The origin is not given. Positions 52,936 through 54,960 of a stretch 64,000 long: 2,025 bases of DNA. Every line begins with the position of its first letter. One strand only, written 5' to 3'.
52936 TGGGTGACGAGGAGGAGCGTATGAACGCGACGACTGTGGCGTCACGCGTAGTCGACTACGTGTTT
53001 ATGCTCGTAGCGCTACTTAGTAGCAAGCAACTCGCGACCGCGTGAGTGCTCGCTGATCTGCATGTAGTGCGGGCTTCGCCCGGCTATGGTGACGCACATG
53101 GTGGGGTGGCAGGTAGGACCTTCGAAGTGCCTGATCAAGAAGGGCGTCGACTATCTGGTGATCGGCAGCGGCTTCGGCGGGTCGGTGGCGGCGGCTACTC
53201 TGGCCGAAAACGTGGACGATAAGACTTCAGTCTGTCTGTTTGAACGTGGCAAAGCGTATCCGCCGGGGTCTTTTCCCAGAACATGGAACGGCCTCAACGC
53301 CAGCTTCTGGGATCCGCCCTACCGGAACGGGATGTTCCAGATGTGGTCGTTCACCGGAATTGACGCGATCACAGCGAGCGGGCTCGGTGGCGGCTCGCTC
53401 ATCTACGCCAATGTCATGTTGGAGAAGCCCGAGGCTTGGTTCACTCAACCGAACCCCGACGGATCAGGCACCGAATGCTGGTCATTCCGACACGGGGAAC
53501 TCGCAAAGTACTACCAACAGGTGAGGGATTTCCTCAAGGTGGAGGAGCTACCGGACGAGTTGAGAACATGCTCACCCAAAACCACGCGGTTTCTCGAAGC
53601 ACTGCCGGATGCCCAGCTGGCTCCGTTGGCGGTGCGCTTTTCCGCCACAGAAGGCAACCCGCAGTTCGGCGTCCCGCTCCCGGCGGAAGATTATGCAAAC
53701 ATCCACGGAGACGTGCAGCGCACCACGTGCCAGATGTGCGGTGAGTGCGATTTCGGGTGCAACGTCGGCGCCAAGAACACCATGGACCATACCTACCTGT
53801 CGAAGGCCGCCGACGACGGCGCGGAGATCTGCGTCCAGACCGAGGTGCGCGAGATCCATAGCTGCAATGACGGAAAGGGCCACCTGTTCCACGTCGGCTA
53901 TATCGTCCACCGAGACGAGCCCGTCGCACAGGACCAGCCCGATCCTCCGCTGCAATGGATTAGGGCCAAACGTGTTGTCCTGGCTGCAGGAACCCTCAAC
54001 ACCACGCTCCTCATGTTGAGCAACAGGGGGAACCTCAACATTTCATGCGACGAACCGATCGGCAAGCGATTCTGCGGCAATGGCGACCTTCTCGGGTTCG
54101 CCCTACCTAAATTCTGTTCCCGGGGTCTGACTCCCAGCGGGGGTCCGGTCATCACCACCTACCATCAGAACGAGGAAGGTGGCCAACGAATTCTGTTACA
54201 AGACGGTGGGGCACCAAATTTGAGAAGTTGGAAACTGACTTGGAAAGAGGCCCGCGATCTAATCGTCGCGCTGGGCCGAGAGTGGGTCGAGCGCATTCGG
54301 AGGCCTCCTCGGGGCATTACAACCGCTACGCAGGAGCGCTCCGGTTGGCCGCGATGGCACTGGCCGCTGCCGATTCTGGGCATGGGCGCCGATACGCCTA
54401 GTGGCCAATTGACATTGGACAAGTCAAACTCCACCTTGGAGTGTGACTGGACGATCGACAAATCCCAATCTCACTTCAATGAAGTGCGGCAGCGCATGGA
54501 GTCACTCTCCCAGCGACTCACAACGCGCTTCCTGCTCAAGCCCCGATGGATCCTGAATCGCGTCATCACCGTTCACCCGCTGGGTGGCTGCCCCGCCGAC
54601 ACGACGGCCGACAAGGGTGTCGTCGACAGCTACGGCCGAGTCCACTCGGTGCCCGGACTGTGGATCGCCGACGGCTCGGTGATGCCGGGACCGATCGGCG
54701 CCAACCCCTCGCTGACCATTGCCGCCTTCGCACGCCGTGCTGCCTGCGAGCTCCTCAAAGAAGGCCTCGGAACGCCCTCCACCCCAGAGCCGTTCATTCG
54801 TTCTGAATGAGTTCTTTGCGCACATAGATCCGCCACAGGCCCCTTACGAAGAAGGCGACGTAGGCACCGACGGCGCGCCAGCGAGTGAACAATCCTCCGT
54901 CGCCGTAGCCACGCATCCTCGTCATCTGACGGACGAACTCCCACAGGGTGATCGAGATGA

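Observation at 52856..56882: Lower-GC accessory module bracketed by two LAL regulators: ChoD-like oxidase facing a hydrolase / 4-TM / orphan-protein operon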

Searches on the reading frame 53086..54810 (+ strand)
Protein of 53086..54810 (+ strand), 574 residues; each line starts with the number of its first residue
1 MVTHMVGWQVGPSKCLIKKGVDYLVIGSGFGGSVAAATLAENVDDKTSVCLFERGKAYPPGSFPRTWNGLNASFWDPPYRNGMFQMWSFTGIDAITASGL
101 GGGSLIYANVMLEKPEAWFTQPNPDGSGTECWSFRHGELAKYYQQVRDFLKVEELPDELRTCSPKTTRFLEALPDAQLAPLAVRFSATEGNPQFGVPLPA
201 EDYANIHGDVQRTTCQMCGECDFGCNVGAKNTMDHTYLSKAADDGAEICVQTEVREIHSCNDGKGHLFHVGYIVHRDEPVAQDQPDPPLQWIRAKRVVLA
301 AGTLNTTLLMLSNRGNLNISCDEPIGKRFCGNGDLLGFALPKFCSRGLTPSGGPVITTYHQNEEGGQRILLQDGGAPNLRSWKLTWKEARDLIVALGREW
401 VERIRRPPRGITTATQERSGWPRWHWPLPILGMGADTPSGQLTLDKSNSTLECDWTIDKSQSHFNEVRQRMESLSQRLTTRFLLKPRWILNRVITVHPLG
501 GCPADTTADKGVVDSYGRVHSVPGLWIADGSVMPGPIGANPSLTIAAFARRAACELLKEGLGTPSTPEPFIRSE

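Call 4: search_protein_families(library=pfam, proteins=[window:53086-54810:+], max_evalue=0.01)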
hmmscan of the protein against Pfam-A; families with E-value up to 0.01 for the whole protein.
window:53086-54810:+ (574 aa): 6 families
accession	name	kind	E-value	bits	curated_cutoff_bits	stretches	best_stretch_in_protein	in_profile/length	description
PF05199.19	GMC_oxred_C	-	7.7e-16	59.4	24.6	1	494-549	84-139/139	GMC oxidoreductase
PF00732.25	GMC_oxred_N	-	1.1e-11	45.5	23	1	24-329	4-213/218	GMC oxidoreductase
PF01266.30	DAO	-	8.8e-05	22.6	27.9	1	22-306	1-207/353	FAD dependent oxidoreductase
PF13450.12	NAD_binding_8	-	0.00025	21.7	21.9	1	25-55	1-28/68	NAD(P)-binding Rossmann-like domain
PF07992.20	Pyr_redox_2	-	0.0056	16.6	26.1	0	22-58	2-35/291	Pyridine nucleotide-disulphide oxidoreductase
PF00890.30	FAD_binding_2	-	0.0069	16.1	20.4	0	22-54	1-30/414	FAD binding domain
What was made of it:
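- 53086..54810 (+): GMC-family FAD oxidoreductase, 574 aa, ChoD-like. No signal peptide apparent. GMC_oxred_N 1e-11 and GMC_oxred_C 8e-16, both above the gathering cut-offs (call 4).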

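Call 5: search_protein_families(library=ncbifam, proteins=[window:53086-54810:+], max_evalue=0.01)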
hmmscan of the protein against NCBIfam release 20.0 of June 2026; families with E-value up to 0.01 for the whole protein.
window:53086-54810:+ (574 aa): 6 families
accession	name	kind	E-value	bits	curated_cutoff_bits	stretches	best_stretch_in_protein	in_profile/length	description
NF058674.1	CholsOxChoxAB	equivalog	3e-46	158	850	2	21-339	6-313/535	cholesterol oxidase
TIGR03970.1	mycofact_MftG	equivalog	2.1e-13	50.1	387.45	1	486-553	414-483/487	mycofactocin dehydrogenase MftG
TIGR04542.1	GMC_mycofac_2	equivalog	1.2e-11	44.3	400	1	512-553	381-422/425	mycofactocin system GMC family oxidoreductase MftG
NF002550.0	PRK02106.1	subfamily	2.1e-09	36.4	605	1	491-559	466-536/563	choline dehydrogenase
TIGR01810.1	betA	equivalog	4.1e-07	29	732.1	1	495-549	464-519/532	choline dehydrogenase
NF038210.1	GMC_mycofac_3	equivalog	5e-05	22.3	300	0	511-557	367-413/418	mycofactocin system GMC family oxidoreductase MftG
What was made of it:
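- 53086..54810 (+): NF058674 cholesterol oxidase 158 bits against cut-off 850 (call 5).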

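Call 24: search_solved_structures(query=window:53086-54810:+, max_evalue=0.001, show_alignments=1)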
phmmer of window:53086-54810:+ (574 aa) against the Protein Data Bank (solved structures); distinct sequences matched with E-value up to 0.001: 31.
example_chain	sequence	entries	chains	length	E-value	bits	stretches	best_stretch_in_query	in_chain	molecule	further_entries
1coy_A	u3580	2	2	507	4.4e-18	68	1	458-556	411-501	CHOLESTEROL OXIDASE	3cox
4u2l_A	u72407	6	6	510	2e-13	52.6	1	437-560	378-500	Cholesterol oxidase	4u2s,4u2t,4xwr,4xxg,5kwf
1b4v_A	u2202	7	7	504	2.4e-13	52.4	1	437-560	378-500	PROTEIN (CHOLESTEROL OXIDASE) | CHOLESTEROL OXIDASE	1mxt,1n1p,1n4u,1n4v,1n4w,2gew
1b8s_A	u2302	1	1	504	2.6e-13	52.3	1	437-560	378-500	PROTEIN (CHOLESTEROL OXIDASE)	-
4rek_A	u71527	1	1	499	2.9e-13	52.1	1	437-559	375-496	Cholesterol oxidase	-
3cnj_A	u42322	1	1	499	3.6e-13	51.8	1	437-559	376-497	Cholesterol oxidase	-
3gyi_A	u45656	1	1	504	1.2e-12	50.1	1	437-560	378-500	Cholesterol oxidase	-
1cbo_A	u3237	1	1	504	2.1e-12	49.3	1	438-560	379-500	PROTEIN (CHOLESTEROL OXIDASE)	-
1cc2_A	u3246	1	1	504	2.8e-12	48.9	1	438-560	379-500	PROTEIN (CHOLESTEROL OXIDASE)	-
3b6d_A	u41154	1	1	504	3e-12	48.8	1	439-560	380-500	Cholesterol oxidase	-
3b3r_A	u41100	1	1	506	3.1e-12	48.7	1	439-560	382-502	Cholesterol oxidase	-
1ijh_A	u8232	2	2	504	4.3e-12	48.3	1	437-560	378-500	CHOLESTEROL OXIDASE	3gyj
9ugm_A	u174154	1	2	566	6.1e-07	31.2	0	496-558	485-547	FAD containing choline oxidase mutant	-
9lq0_A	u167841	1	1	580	8.3e-06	27.5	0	496-555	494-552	Oxygen-dependent choline dehydrogenase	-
8b7s_A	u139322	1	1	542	8.4e-06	27.5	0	510-566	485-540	Chloramphenicol-inactivating oxidoreductase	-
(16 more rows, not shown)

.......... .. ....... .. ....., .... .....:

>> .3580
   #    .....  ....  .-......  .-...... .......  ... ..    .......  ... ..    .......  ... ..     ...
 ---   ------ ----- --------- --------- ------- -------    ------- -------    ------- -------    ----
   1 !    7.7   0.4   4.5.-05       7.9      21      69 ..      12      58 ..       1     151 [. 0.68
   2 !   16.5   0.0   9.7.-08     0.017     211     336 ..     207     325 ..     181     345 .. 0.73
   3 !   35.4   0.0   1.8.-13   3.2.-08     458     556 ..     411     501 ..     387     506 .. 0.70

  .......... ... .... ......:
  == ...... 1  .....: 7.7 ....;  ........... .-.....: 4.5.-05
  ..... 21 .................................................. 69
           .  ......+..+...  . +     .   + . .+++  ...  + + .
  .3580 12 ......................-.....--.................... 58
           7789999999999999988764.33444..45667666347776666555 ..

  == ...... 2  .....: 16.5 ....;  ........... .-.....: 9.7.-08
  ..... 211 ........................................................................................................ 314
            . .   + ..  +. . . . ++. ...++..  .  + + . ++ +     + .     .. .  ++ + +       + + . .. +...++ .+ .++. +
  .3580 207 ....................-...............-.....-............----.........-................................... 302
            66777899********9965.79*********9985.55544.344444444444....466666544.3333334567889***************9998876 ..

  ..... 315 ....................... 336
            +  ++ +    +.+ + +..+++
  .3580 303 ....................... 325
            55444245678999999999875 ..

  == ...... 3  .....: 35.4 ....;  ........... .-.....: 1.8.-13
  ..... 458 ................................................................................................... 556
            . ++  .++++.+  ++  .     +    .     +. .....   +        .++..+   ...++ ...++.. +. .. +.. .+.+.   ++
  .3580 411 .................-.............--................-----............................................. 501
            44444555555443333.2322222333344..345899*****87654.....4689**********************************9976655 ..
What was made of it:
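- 53086..54810 (+): Best PDB sequence match is cholesterol oxidase 1coy, E 4e-18, with HPLGG and the NP(S/F)xTI segment aligned (call 24).
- On Cholesterol oxidase (class I): tvHPLGGc aligns with tyHPLGGv, and igaNPsltiaafa with vgvNPfvtitala, in 1coy (call 24).
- Closest known: Class I cholesterol oxidases. Same: These are the best PDB and NCBIfam relatives (calls 4, 5, 24).
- The HPLGG His and the NP Asn segment align with cholesterol oxidase (call 24). The nearest solved relatives of the GMC enzyme are cholesterol oxidases, and the catalytic His and Asn segments align (calls 5, 24).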

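Call 46: search_protein_families(library=padloc, proteins=[window:53086-54810:+], max_evalue=0.001)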
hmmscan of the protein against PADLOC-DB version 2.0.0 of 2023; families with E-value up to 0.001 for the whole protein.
window:53086-54810:+ (574 aa): 0 families

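Call 74: find_homologous_proteins(query=window:53086-54810:+)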
Query window:53086-54810:+ (574 aa): 6114 proteins with E <= 0.001 among 8000 candidates; the best 120 are listed.
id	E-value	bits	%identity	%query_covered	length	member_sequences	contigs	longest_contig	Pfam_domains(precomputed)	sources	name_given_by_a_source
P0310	0.0e+0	1208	89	100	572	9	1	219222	PF05199.20,PF00732.26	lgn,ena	-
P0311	8.6e-248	842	66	100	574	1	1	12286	PF05199.20,PF00732.26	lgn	-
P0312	1.3e-222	759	63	96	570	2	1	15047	PF05199.20,PF00732.26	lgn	-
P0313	9.1e-221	752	62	100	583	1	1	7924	PF01266.31,PF13450.13,PF00890.31,PF05199.20,PF00732.26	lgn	-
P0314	2.6e-216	738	61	99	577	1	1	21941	PF01266.31,PF00890.31,PF05199.20,PF00732.26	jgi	jgi:cholesterol oxidase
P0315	8.5e-214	729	60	99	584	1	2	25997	PF00890.31,PF05199.20,PF00732.26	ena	-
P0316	2.7e-201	688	64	85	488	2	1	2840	PF05199.20,PF00732.26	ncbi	ncbi:MAG TPA: GMC oxidoreductase, partial [Mycobacterium sp.]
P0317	8.1e-195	667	57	99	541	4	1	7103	PF05199.20,PF00732.26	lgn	-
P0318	3.6e-191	655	58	96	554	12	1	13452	PF05199.20,PF00732.26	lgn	-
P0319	3.5e-176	605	53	100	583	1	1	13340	PF01266.31,PF00890.31,PF05199.20,PF00732.26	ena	-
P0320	1.6e-174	600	53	98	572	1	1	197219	PF01266.31,PF07992.21,PF05199.20,PF00732.26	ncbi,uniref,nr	ncbi:GMC family oxidoreductase [Mycolicibacterium sp. BiH015]|uniref:GMC oxidoreductase n=1 Tax=Myco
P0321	3.1e-167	576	53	95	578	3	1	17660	PF01266.31,PF00890.31,PF05199.20,PF00732.26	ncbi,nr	ncbi:MAG: choline dehydrogenase-like flavoprotein [Mycobacterium sp.]|nr:choline dehydrogenase-like 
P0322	5.1e-167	575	52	95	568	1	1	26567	PF01266.31,PF05199.20,PF00732.26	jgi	jgi:cholesterol oxidase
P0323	1.8e-166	573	52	95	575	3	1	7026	PF05199.20,PF00732.26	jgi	jgi:cholesterol oxidase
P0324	4.1e-166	572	54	95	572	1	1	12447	PF01266.31,PF13450.13,PF07992.21,PF05199.20,PF00732.26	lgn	-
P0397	2.2e-124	434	45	95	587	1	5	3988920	PF01266.31,PF13450.13,PF00890.31,PF05199.20,PF00732.26,PF01494.26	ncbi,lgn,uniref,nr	ncbi:GMC oxidoreductase [Mycolicibacterium brumae]|uniref:Cholesterol oxidase n=1 Tax=Mycolicibacter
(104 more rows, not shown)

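Call 75: find_encoding_contigs(protein=P0397, flank=5000, max_places=1)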
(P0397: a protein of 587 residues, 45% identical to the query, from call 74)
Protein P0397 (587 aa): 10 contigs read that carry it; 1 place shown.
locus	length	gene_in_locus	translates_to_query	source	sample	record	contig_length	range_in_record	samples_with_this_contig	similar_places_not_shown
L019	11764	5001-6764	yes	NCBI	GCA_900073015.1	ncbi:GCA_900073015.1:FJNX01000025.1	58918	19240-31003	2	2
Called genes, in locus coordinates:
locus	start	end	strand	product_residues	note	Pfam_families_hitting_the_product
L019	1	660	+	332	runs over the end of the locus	-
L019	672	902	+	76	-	PF18963:DUF5703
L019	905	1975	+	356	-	PF01180:DHO_dh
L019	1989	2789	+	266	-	PF00291:PALP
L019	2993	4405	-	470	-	PF00392:GntR, PF00155:Aminotran_1_2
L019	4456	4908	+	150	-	PF02627:CMD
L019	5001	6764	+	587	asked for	PF00732:GMC_oxred_N (weak), PF00890:FAD_binding_2 (faint), PF01266:DAO (weak), PF01494:FAD_binding_3 (weak), PF13450:NAD_binding_8 (faint), PF05199:GMC_oxred_C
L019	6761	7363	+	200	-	-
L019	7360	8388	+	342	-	-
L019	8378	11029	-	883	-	PF13191:AAA_16 (weak), PF13401:AAA_22, PF00196:GerE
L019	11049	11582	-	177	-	PF01161:PBP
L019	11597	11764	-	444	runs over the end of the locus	PF04389:Peptidase_M28, PF01546:Peptidase_M20, PF07687:M20_dimer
